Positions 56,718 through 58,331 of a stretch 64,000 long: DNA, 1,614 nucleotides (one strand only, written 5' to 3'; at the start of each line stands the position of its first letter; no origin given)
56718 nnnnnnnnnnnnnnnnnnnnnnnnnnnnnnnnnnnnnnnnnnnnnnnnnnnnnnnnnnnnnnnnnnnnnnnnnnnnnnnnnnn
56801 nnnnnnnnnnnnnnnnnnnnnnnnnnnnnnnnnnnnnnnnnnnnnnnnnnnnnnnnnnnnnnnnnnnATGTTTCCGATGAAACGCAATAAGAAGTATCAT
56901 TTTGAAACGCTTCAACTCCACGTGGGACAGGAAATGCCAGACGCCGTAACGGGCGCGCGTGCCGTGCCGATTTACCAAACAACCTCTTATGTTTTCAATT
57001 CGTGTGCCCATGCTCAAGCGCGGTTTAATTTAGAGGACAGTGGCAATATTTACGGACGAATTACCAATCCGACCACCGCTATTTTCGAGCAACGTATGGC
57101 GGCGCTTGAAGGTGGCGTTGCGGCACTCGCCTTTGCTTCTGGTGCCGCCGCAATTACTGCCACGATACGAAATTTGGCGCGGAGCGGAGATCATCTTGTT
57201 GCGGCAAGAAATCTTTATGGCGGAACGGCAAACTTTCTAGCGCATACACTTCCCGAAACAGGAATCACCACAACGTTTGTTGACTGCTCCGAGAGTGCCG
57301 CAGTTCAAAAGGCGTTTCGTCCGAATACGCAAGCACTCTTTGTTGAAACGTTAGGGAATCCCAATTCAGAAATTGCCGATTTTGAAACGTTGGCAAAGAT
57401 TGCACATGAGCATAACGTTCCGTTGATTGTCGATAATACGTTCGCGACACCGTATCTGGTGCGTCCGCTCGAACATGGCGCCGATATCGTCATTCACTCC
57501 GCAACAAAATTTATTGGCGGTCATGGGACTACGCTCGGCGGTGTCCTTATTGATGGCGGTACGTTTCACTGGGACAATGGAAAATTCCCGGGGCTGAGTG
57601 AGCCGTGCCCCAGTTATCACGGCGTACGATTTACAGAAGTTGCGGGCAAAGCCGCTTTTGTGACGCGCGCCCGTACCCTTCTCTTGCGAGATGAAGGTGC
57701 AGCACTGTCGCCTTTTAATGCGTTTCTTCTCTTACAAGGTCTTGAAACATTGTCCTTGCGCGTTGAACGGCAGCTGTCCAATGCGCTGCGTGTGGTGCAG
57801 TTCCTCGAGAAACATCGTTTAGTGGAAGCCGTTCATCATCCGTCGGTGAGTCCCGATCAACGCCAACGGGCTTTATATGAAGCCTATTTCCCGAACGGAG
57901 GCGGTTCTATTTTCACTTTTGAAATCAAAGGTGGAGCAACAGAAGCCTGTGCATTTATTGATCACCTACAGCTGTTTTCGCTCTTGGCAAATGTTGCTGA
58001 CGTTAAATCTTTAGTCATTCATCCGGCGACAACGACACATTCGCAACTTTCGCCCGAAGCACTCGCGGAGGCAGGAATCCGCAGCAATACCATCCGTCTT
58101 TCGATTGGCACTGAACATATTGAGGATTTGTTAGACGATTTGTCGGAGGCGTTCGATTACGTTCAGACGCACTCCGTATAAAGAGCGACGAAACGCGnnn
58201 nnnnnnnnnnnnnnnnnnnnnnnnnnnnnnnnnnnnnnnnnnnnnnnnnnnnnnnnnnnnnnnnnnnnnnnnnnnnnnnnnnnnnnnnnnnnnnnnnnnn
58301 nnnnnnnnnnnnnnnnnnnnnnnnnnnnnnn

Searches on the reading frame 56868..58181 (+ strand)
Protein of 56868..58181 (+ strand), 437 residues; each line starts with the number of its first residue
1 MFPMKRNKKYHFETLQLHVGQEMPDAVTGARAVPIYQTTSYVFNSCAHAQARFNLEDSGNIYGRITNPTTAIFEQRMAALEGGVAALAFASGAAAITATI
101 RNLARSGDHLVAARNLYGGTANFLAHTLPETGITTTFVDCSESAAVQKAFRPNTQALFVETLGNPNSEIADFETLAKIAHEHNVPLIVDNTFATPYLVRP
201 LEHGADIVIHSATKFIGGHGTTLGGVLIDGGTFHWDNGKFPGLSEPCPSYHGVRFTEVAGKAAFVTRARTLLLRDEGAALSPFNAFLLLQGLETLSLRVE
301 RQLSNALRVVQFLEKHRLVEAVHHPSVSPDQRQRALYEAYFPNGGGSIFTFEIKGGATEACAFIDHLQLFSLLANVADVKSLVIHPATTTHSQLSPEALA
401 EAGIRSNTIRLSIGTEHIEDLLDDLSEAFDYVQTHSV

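Call 19: find_encoding_contigs(protein=window:56868-58181:+, flank=10000, max_places=10)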
Protein window:56868-58181:+ (437 aa): no gene with exactly this product is on record in the collection.

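Call 20: find_homologous_proteins(query=window:56868-58181:+, max_evalue=1e-50)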
Query window:56868-58181:+ (437 aa): 8000 proteins with E <= 1e-50 among 8000 candidates; the best 120 are listed.
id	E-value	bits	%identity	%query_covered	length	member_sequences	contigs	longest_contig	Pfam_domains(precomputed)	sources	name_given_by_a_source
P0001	1.3e-286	968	100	99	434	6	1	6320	PF02347.23,PF00155.28,PF01053.27,PF01041.24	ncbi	ncbi:MAG: O-acetylhomoserine aminocarboxypropyltransferase/cysteine synthase family protein [Kiritim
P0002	3.6e-249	845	-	-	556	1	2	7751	PF17763.7,PF02347.23,PF00155.28,PF00266.26,PF06838.18,PF01053.27,PF01041.24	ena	-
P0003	7.5e-222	755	-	-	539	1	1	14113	PF00155.28,PF01053.27,PF01041.24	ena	-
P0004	3.4e-217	739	62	98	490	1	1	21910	PF02347.23,PF00155.28,PF00266.26,PF01053.27,PF01041.24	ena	-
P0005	2.5e-209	713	74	99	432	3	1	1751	PF00155.28,PF01053.27,PF01041.24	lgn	-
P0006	3.6e-207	706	74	97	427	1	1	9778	PF01053.27,PF01041.24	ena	-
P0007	1.0e-206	705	74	97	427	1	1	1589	PF01053.27,PF01041.24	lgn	-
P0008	1.0e-206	705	74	97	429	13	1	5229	PF00155.28,PF01053.27,PF01041.24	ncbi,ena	-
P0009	1.3e-203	695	71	98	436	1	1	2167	PF02347.23,PF00155.28,PF00266.26,PF01053.27,PF01041.24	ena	-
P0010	3.5e-203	693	70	99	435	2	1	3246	PF02347.23,PF00155.28,PF00266.26,PF01053.27,PF01041.24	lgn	-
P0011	5.1e-203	693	73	97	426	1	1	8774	PF00155.28,PF01053.27,PF01041.24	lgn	-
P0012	5.4e-203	693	70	98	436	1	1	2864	PF00155.28,PF00266.26,PF01053.27,PF01041.24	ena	-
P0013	5.7e-203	692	71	97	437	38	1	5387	PF00155.28,PF00266.26,PF01053.27,PF01041.24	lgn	-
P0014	1.2e-202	691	70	98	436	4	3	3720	PF02347.23,PF00155.28,PF00266.26,PF01053.27,PF01041.24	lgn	-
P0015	1.2e-202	691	71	98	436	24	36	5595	PF02347.23,PF00155.28,PF00266.26,PF01053.27,PF01041.24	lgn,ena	-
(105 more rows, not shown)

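Call 21: find_encoding_contigs(protein=P0001, flank=10000, max_places=10)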
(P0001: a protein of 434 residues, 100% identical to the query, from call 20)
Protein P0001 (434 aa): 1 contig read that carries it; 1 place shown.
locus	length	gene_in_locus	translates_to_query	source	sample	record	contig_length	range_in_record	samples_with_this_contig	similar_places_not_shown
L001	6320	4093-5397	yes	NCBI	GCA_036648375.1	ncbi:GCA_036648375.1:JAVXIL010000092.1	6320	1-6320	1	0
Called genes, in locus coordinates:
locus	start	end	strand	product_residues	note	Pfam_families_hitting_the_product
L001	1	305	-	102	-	PF02146:SIR2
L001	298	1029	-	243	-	PF13398:Peptidase_M50B (weak)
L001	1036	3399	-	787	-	PF00069:Pkinase, PF07714:PK_Tyr_Ser-Thr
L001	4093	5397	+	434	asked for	PF01053:Cys_Met_Meta_PP, PF00155:Aminotran_1_2 (weak), PF01041:DegT_DnrJ_EryC1, PF02347:GDC-P (weak)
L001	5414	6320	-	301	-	PF03773:ArsP_1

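Call 22: find_encoding_contigs(protein=P0002, flank=10000, max_places=10)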
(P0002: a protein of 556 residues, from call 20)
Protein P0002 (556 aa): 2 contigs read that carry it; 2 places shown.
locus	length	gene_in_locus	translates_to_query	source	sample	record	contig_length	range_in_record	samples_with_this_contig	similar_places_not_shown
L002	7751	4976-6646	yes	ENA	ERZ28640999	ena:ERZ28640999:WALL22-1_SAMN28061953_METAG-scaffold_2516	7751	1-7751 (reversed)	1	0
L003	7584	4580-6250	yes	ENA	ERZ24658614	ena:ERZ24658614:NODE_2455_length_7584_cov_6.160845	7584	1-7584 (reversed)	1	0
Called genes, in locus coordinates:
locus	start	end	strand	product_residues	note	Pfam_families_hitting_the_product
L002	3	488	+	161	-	?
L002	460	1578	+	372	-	PF02065:Melibiase, PF16499:Melibiase_2 (weak)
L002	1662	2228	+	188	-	PF07670:Gate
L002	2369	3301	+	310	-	PF00291:PALP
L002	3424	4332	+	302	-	PF00126:HTH_1, PF03466:LysR_substrate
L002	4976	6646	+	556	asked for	PF01053:Cys_Met_Meta_PP, PF00155:Aminotran_1_2, PF06838:Met_gamma_lyase (faint), PF01041:DegT_DnrJ_EryC1, PF00266:Aminotran_5 (weak), PF02347:GDC-P (faint), PF01053:Cys_Met_Meta_PP, PF00266:Aminotran_5 (weak), +1 more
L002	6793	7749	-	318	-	?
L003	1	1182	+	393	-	?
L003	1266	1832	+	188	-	PF07670:Gate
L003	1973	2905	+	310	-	PF00291:PALP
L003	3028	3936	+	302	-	PF00126:HTH_1, PF03466:LysR_substrate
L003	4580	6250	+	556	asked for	PF01053:Cys_Met_Meta_PP, PF00155:Aminotran_1_2, PF06838:Met_gamma_lyase (faint), PF01041:DegT_DnrJ_EryC1, PF00266:Aminotran_5 (weak), PF02347:GDC-P (faint), PF01053:Cys_Met_Meta_PP, PF00266:Aminotran_5 (weak), +1 more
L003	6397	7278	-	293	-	PF00126:HTH_1, PF03466:LysR_substrate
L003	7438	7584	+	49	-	?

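Call 23: find_encoding_contigs(protein=P0003, flank=10000, max_places=10)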
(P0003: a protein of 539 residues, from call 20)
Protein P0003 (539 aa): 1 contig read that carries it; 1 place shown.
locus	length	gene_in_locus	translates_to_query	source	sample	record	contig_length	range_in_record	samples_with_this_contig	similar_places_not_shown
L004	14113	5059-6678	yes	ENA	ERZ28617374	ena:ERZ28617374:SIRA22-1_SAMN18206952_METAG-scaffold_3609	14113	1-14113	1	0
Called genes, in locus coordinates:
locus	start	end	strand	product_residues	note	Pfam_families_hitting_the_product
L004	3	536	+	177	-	?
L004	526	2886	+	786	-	PF02574:S-methyl_trans, PF00809:Pterin_bind, PF02607:B12-binding_2, PF02310:B12-binding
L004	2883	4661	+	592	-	PF02574:S-methyl_trans, PF02219:MTHFR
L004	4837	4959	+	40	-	-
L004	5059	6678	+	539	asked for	PF01053:Cys_Met_Meta_PP, PF00155:Aminotran_1_2, PF01041:DegT_DnrJ_EryC1, PF01053:Cys_Met_Meta_PP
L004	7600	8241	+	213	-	PF07687:M20_dimer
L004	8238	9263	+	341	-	PF00005:ABC_tran, PF02463:SMC_N (faint), PF13304:AAA_21 (weak), PF09383:NIL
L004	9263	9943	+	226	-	PF00528:BPD_transp_1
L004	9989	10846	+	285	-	PF03180:Lipoprotein_9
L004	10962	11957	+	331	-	PF03054:tRNA_Me_trans, PF20259:tRNA_Me_trans_M, PF20258:tRNA_Me_trans_C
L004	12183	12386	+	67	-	-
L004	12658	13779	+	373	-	PF00266:Aminotran_5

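Call 30: find_encoding_contigs(protein=window:56877-58181:+, flank=10000, max_places=10)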
Protein window:56877-58181:+ (434 aa): 6 contigs read that carry it; 6 places shown.
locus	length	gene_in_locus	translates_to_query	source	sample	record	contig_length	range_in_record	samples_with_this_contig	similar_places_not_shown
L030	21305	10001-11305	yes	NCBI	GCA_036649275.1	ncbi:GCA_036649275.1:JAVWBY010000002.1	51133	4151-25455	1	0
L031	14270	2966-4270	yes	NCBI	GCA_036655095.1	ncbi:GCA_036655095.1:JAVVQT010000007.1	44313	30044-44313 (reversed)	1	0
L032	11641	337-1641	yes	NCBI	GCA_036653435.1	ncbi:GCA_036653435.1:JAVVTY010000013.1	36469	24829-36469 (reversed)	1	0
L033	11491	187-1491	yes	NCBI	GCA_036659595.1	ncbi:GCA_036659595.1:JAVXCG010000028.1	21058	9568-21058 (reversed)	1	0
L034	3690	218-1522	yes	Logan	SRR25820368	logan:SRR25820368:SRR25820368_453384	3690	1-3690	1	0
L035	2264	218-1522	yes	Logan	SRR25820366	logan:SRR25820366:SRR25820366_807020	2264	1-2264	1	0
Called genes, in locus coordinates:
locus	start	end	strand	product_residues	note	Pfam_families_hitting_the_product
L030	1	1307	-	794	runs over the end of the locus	PF01136:Peptidase_U32, PF12392:DUF3656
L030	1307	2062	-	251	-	-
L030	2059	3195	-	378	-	PF00293:NUDIX, PF14815:NUDIX_4, PF03099:BPL_LplA_LipB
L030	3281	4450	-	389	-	PF05175:MTS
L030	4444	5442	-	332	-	PF01501:Glyco_transf_8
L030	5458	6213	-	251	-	PF02146:SIR2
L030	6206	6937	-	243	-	PF13398:Peptidase_M50B (weak)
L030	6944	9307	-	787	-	PF00069:Pkinase, PF07714:PK_Tyr_Ser-Thr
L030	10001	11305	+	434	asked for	PF01053:Cys_Met_Meta_PP, PF00155:Aminotran_1_2 (faint), PF01041:DegT_DnrJ_EryC1, PF02347:GDC-P (weak)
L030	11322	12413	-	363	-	PF03773:ArsP_1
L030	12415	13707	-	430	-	PF01225:Mur_ligase, PF02875:Mur_ligase_C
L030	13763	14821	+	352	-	PF01501:Glyco_transf_8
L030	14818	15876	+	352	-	PF01501:Glyco_transf_8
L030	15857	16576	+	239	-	PF00132:Hexapep, PF14602:Hexapep_2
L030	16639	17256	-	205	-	PF13561:adh_short_C2 (faint)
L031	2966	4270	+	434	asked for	PF01053:Cys_Met_Meta_PP, PF00155:Aminotran_1_2 (faint), PF01041:DegT_DnrJ_EryC1, PF02347:GDC-P (weak)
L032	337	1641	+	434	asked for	PF01053:Cys_Met_Meta_PP, PF00155:Aminotran_1_2 (faint), PF01041:DegT_DnrJ_EryC1, PF02347:GDC-P (weak)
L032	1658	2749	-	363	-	PF03773:ArsP_1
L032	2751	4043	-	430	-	PF01225:Mur_ligase, PF02875:Mur_ligase_C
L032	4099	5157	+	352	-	PF01501:Glyco_transf_8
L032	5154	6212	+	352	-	PF01501:Glyco_transf_8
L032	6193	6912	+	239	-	PF00132:Hexapep, PF14602:Hexapep_2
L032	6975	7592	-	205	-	PF13561:adh_short_C2 (faint)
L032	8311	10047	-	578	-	PF07973:tRNA_SAD, PF00587:tRNA-synt_2b, PF03129:HGTP_anticodon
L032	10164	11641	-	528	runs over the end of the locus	-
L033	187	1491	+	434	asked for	PF01053:Cys_Met_Meta_PP, PF00155:Aminotran_1_2 (faint), PF01041:DegT_DnrJ_EryC1, PF02347:GDC-P (weak)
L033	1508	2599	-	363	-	PF03773:ArsP_1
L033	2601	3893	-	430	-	PF01225:Mur_ligase, PF02875:Mur_ligase_C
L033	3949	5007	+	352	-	PF01501:Glyco_transf_8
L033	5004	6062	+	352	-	PF01501:Glyco_transf_8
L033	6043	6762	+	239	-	PF00132:Hexapep, PF14602:Hexapep_2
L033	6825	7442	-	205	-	PF13561:adh_short_C2 (faint)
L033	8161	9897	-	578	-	PF07973:tRNA_SAD, PF00587:tRNA-synt_2b, PF03129:HGTP_anticodon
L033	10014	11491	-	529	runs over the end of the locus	-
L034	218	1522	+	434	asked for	PF01053:Cys_Met_Meta_PP, PF00155:Aminotran_1_2 (faint), PF01041:DegT_DnrJ_EryC1, PF02347:GDC-P (weak)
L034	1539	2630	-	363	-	PF03773:ArsP_1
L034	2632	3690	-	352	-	?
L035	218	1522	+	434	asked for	PF01053:Cys_Met_Meta_PP, PF00155:Aminotran_1_2 (faint), PF01041:DegT_DnrJ_EryC1, PF02347:GDC-P (weak)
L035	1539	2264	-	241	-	?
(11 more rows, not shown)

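Call 61: find_encoding_contigs(protein=P0138, flank=10000, max_places=4)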
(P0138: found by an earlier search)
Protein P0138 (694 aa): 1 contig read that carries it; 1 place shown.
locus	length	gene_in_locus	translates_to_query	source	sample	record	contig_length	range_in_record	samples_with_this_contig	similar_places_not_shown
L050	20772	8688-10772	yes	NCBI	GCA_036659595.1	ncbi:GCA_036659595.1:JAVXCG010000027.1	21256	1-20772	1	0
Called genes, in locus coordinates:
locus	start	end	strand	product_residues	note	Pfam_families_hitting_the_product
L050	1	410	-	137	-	?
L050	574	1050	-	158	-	PF00137:ATP-synt_C (faint)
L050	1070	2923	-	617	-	-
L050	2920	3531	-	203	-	PF01813:ATP-synt_D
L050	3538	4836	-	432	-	PF02874:ATP-synt_ab_N (weak), PF00006:ATP-synt_ab, PF22919:ATP-synt_VA_C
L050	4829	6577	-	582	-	PF16886:ATP-synt_ab_Xtn, PF00006:ATP-synt_ab, PF22919:ATP-synt_VA_C (weak)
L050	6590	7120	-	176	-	-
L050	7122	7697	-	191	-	-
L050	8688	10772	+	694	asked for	PF07715:Plug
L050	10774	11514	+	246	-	PF00005:ABC_tran, PF02463:SMC_N (faint), PF13401:AAA_22 (faint), PF13304:AAA_21 (faint)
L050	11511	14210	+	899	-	PF02687:FtsX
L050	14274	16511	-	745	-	PF02901:PFL-like, PF01228:Gly_radical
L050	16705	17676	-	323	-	PF00005:ABC_tran, PF13304:AAA_21 (faint), PF08352:oligo_HPY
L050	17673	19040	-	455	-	PF00999:Na_H_Exchanger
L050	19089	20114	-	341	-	PF00383:dCMP_cyt_deam_1, PF14437:MafB19-deam (faint), PF01872:RibD_C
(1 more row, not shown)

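Call 62: find_encoding_contigs(protein=P0128, flank=10000, max_places=4)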
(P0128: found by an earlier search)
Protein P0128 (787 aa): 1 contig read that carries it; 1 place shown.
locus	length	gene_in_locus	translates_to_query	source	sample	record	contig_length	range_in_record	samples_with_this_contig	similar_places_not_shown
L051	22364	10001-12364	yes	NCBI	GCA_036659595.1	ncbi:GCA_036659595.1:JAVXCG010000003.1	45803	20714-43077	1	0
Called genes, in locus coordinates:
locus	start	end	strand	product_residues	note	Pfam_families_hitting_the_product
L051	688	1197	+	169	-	PF00694:Aconitase_C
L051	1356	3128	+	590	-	PF00295:Glyco_hydro_28 (faint), PF13229:Beta_helix (faint), PF23763:Beta-barrel_GLAA-B_I, PF23764:Beta-barrel_GLAA-B_II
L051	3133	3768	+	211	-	PF04127:DFP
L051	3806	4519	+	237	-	PF01027:Bax1-I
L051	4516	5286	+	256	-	-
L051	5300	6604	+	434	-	PF00815:Histidinol_dh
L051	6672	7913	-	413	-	PF01757:Acyl_transf_3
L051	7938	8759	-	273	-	PF04909:Amidohydro_2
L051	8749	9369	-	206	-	PF24675:NpmA, PF13847:Methyltransf_31, PF02390:Methyltransf_4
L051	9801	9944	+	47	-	-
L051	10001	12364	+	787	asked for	PF00069:Pkinase, PF07714:PK_Tyr_Ser-Thr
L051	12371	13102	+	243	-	-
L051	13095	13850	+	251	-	PF02146:SIR2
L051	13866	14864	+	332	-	PF01501:Glyco_transf_8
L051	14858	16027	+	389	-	PF05175:MTS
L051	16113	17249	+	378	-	PF00293:NUDIX, PF14815:NUDIX_4, PF03099:BPL_LplA_LipB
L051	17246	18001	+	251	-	-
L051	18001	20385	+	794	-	PF01136:Peptidase_U32, PF12392:DUF3656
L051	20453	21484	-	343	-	PF00586:AIRS, PF02769:AIRS_C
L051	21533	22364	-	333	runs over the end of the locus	-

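Call 66: list_cluster_members(proteins=[L051:8749-9369:-, L051:7938-8759:-, L051:6672-7913:-])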
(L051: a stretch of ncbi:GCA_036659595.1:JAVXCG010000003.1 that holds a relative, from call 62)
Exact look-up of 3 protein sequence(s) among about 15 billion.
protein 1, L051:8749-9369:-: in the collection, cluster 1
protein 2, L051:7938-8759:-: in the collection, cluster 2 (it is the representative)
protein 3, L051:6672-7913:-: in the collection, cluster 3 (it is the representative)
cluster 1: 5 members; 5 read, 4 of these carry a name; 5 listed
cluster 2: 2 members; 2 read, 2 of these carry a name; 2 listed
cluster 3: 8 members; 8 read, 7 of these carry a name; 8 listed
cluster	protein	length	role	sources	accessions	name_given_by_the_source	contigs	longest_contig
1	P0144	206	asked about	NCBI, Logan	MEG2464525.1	MAG: tRNA (guanosine(46)-N7)-methyltransferase TrmB [Kiritimatiellia bacterium]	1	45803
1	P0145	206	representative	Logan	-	-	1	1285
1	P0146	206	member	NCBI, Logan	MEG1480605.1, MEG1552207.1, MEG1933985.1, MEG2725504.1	MAG: tRNA (guanosine(46)-N7)-methyltransferase TrmB [Kiritimatiellia bacterium]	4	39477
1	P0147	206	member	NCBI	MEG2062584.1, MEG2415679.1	MAG: tRNA (guanosine(46)-N7)-methyltransferase TrmB [Kiritimatiellia bacterium]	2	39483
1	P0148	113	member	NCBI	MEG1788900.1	MAG: hypothetical protein RR268_06770, partial [Kiritimatiellia bacterium]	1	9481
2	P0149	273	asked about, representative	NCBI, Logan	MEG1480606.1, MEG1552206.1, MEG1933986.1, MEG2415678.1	MAG: amidohydrolase family protein [Kiritimatiellia bacterium]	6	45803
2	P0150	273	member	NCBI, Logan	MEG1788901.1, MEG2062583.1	MAG: amidohydrolase family protein [Kiritimatiellia bacterium]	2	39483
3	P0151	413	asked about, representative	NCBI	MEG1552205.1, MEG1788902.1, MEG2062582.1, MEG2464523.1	MAG: acyltransferase [Kiritimatiellia bacterium]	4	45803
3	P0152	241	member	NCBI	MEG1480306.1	MAG: hypothetical protein RSD41_04815, partial [Kiritimatiellia bacterium]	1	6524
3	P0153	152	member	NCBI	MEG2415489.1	MAG: acyltransferase, partial [Kiritimatiellia bacterium]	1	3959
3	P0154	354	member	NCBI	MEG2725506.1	MAG: acyltransferase, partial [Kiritimatiellia bacterium]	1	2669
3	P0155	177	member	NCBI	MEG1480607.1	MAG: acyltransferase, partial [Kiritimatiellia bacterium]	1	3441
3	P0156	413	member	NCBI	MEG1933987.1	MAG: acyltransferase [Kiritimatiellia bacterium]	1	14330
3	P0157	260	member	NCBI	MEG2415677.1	MAG: acyltransferase, partial [Kiritimatiellia bacterium]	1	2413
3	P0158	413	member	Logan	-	-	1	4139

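Call 67: find_encoding_contigs(protein=P0146, flank=10000, max_places=8)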
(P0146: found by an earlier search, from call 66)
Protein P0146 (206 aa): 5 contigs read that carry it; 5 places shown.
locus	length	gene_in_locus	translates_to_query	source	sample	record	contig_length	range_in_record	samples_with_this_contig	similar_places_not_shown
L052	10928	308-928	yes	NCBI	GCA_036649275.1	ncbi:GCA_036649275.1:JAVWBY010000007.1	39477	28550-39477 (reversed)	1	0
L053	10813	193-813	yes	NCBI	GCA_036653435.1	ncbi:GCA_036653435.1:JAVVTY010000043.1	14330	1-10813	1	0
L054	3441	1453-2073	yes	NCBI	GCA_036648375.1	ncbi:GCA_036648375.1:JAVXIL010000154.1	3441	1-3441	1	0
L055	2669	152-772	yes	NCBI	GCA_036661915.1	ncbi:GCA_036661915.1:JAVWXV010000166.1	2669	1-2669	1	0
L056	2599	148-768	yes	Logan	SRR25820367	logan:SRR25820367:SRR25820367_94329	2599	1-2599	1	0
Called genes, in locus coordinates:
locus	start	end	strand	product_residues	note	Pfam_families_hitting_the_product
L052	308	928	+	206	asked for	PF24675:NpmA, PF13847:Methyltransf_31, PF02390:Methyltransf_4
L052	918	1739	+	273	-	PF04909:Amidohydro_2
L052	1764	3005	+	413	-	PF01757:Acyl_transf_3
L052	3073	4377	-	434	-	PF00815:Histidinol_dh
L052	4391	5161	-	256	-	-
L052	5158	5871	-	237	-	PF01027:Bax1-I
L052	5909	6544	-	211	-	PF04127:DFP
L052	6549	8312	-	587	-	PF13229:Beta_helix (faint), PF00295:Glyco_hydro_28 (faint), PF23763:Beta-barrel_GLAA-B_I, PF23764:Beta-barrel_GLAA-B_II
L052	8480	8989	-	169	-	PF00694:Aconitase_C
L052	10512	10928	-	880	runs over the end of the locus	PF07549:Sec_GG (faint), PF21760:SecD_1st, PF22599:SecDF_P1_head, PF02355:SecD_SecF_C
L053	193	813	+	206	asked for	PF24675:NpmA, PF13847:Methyltransf_31, PF02390:Methyltransf_4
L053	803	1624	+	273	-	PF04909:Amidohydro_2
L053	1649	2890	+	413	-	PF01757:Acyl_transf_3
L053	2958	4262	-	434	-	PF00815:Histidinol_dh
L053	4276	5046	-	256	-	-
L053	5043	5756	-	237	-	PF01027:Bax1-I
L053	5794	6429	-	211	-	PF04127:DFP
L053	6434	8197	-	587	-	PF13229:Beta_helix (faint), PF00295:Glyco_hydro_28 (faint), PF23763:Beta-barrel_GLAA-B_I, PF23764:Beta-barrel_GLAA-B_II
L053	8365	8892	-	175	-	PF00694:Aconitase_C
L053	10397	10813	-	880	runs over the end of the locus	PF07549:Sec_GG (faint), PF21760:SecD_1st, PF22599:SecDF_P1_head, PF02355:SecD_SecF_C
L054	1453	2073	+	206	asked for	PF24675:NpmA, PF13847:Methyltransf_31, PF02390:Methyltransf_4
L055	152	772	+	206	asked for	PF24675:NpmA, PF13847:Methyltransf_31, PF02390:Methyltransf_4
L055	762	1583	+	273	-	PF04909:Amidohydro_2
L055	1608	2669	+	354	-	PF01757:Acyl_transf_3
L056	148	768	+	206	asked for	PF24675:NpmA, PF13847:Methyltransf_31, PF02390:Methyltransf_4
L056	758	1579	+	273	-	PF04909:Amidohydro_2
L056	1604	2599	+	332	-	?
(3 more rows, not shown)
